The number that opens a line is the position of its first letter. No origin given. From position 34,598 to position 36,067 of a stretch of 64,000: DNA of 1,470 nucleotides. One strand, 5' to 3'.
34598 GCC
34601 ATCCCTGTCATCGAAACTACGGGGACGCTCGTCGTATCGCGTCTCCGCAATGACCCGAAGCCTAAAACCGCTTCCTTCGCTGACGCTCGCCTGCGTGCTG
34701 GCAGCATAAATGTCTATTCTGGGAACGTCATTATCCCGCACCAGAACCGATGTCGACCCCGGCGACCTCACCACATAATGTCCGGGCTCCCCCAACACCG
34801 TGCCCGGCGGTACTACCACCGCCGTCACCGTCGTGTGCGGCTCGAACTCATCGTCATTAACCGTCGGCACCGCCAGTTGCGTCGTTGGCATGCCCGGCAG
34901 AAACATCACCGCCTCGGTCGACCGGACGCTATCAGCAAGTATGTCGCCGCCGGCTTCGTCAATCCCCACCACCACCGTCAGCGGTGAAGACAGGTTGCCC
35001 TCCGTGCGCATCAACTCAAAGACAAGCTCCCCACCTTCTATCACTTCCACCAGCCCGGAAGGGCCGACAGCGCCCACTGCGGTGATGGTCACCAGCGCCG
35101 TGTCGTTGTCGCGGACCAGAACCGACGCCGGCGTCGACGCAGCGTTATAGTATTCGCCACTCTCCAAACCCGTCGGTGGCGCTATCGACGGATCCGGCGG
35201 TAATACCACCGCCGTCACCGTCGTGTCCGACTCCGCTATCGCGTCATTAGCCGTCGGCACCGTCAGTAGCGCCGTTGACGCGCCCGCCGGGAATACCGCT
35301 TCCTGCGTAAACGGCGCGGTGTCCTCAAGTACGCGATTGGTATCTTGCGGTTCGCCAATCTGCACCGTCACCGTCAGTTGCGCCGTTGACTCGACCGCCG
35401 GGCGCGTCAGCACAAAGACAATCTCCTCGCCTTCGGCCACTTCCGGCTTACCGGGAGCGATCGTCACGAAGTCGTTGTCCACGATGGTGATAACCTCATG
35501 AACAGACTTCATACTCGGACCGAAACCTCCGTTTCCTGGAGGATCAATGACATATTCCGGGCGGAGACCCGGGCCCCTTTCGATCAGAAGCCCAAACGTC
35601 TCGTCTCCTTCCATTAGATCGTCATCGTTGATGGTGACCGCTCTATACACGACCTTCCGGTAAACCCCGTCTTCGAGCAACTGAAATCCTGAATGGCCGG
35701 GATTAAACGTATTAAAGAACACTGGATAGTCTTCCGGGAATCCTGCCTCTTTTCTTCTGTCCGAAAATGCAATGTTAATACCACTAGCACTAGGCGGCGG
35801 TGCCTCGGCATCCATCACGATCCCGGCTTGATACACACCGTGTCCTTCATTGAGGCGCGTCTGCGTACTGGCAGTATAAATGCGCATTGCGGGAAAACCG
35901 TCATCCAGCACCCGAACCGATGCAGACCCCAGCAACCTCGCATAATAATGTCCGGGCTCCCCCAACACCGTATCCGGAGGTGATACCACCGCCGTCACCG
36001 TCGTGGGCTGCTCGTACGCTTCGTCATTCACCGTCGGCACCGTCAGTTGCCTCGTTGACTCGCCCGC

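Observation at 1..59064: A colinear giant-adhesin coding tract of at least 59 kb (about 19,700 codons in-window, still open at the left edge)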

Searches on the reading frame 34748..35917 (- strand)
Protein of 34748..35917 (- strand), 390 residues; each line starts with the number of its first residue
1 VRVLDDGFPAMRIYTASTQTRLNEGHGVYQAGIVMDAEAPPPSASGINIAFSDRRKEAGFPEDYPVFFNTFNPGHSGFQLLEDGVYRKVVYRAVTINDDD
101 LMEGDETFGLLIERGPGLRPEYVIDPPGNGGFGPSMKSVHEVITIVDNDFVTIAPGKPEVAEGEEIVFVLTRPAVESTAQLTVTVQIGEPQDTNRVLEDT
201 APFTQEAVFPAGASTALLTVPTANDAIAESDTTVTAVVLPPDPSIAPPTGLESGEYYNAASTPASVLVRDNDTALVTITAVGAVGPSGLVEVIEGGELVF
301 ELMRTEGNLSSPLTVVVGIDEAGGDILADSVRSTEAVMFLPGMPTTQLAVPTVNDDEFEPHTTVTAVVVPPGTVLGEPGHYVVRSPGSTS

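Call 44: search_protein_families(library=pfam, proteins=[window:34748-35917:-], max_evalue=1)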
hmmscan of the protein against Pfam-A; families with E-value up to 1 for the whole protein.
window:34748-35917:- (390 aa): 1 family
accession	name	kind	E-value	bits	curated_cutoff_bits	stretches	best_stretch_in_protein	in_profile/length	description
PF03160.20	Calx-beta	-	9.7e-08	32.5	27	1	93-114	75-96/119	Calx-beta domain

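Call 53: predict_structure(alignment_id=A1)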
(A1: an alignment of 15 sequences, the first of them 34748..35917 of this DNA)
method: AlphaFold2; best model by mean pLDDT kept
length: 390 residues; sequences in the alignment: 15
mean_pLDDT: 75.9   pTM: 0.45
mean pLDDT of the five models: 75.9, 72.6, 68.6, 66.7, 48.8
residues with pLDDT >= 90: 37; 70-90: 233; 50-70: 100; < 50: 20
segments of 3 or more residues with pLDDT < 50: 1-5, 227-229, 249-255, 386-390
pLDDT, mean of each block of 10 residues (from residue 1): 52 86 74 86 74 64 61 84 87 69 69 83 79 67 74 83 86 70 86 75 89 88 63 83 57 54 78 76 77 86 81 88 78 88 89 73 81 66 55
secondary structure, 60 per line:
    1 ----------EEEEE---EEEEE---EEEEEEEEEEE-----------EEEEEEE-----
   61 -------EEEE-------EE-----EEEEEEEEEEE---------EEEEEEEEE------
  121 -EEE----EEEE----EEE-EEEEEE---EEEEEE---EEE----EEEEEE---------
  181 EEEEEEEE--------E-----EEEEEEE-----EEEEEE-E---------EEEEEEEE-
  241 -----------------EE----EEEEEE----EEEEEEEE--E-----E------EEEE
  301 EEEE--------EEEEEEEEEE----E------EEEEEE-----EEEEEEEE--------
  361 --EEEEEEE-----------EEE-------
elements in order: E11-15 E19-23 E27-37 E49-55 E68-71 E86-96 E106-114 E122-124 E129-132 E137-139 E141-146 E150-155 E159-161 E166-171 E181-188 E203-209 E215-220 E232-239 E264-269 E274-281 E297-304 E313-322 E334-339 E345-352 E363-369 E381-383

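Call 59: fold_search(model_id=the predicted structure, library=pdb)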
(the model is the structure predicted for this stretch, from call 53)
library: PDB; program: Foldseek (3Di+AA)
matches with E <= 10: 1963; with E <= 0.001: 372
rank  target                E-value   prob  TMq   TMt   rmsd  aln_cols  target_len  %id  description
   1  8jp0                  3.7e-11  1.00  0.34  0.21   8.2       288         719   14  structure of human sodium-calciumexchanger NCX1 (released 2024-01-03)
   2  9iv8                  8.2e-11  1.00  0.30  0.17   8.8       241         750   16  Cryo-EM structure of human NCX1 in PIP2 diC8 bound state (released 2025-03-19)
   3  3rb7_E                3.1e-10  1.00  0.33  0.47   8.4       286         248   15  Crystal structure of CBD12 from CALX1.2 (released 2011-11-02)
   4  8sgj_A                4.4e-10  1.00  0.33  0.19   7.9       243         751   18  Cryo-EM structure of human NCX1 in apo inactivated state (released 2023-10-11)
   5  3us9                  6.7e-10  1.00  0.30  0.42   9.6       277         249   16  Crystal Structure of the NCX1 Intracellular Tandem Calcium Binding Domains(CBD12) (released 2012-07-11)
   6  3rb7_B                8.3e-10  1.00  0.34  0.48   8.2       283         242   15  Crystal structure of CBD12 from CALX1.2 (released 2011-11-02)
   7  8sgt_A                1.5e-09  1.00  0.32  0.20  16.1       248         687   17  Cryo-EM structure of human NCX1 in Ca2+ bound, activated state (group II in the presence of 0.5 mM Ca2+) (released 2023-10-11)
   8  8wa2_A                2.4e-09  1.00  0.28  0.09  15.6       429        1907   12  cryo-EM structure of native mastigonemes isolated from Chlamydomonas reinhardtii at 3.0 angstrom resolution (released 2024-04-10)
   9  8wa2_E                2.6e-09  1.00  0.26  0.10  15.5       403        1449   12  cryo-EM structure of native mastigonemes isolated from Chlamydomonas reinhardtii at 3.0 angstrom resolution (released 2024-04-10)
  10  3rb5_B                3.8e-09  1.00  0.32  0.46   8.9       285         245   14  Crystal structure of calcium binding domain CBD12 of CALX1.1 (released 2011-11-02)
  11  3rb5_A                4.5e-09  1.00  0.32  0.46   8.9       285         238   15  Crystal structure of calcium binding domain CBD12 of CALX1.1 (released 2011-11-02)
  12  8wa2_F                6.5e-09  1.00  0.27  0.10  15.5       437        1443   13  cryo-EM structure of native mastigonemes isolated from Chlamydomonas reinhardtii at 3.0 angstrom resolution (released 2024-04-10)
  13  3rb7_G                8.0e-09  1.00  0.34  0.49   8.2       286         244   15  Crystal structure of CBD12 from CALX1.2 (released 2011-11-02)
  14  3rb7_A                9.4e-09  1.00  0.31  0.44   8.6       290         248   16  Crystal structure of CBD12 from CALX1.2 (released 2011-11-02)
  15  8wa2_C                1.7e-08  1.00  0.29  0.10  15.6       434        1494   11  cryo-EM structure of native mastigonemes isolated from Chlamydomonas reinhardtii at 3.0 angstrom resolution (released 2024-04-10)
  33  4p99_A                1.2e-06  1.00  0.18  0.17  26.6       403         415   14  Ca2+-stabilized adhesin helps an Antarctic bacterium reach out and bind ice (released 2014-06-18)
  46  5irb_A                3.2e-06  1.00  0.18  0.21  26.0       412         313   12  Structural insight into host cell surface retention of a 1.5-MDa bacterial ice-binding adhesin (released 2017-07-19)
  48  5irb_B                3.6e-06  1.00  0.18  0.21  25.4       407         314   13  Structural insight into host cell surface retention of a 1.5-MDa bacterial ice-binding adhesin (released 2017-07-19)
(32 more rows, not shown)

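Call 68: search_protein_families(library=ncbifam, proteins=[window:34748-35917:-], max_evalue=0.1)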
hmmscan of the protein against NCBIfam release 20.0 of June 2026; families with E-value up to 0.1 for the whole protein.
window:34748-35917:- (390 aa): 1 family
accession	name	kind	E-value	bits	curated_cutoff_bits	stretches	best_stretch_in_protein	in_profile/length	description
NF045764.1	PhenlGlyoxDHPadG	equivalog_domain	0.027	13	700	1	258-353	8-101/398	NADH-dependent phenylglyoxylate dehydrogenase subunit alpha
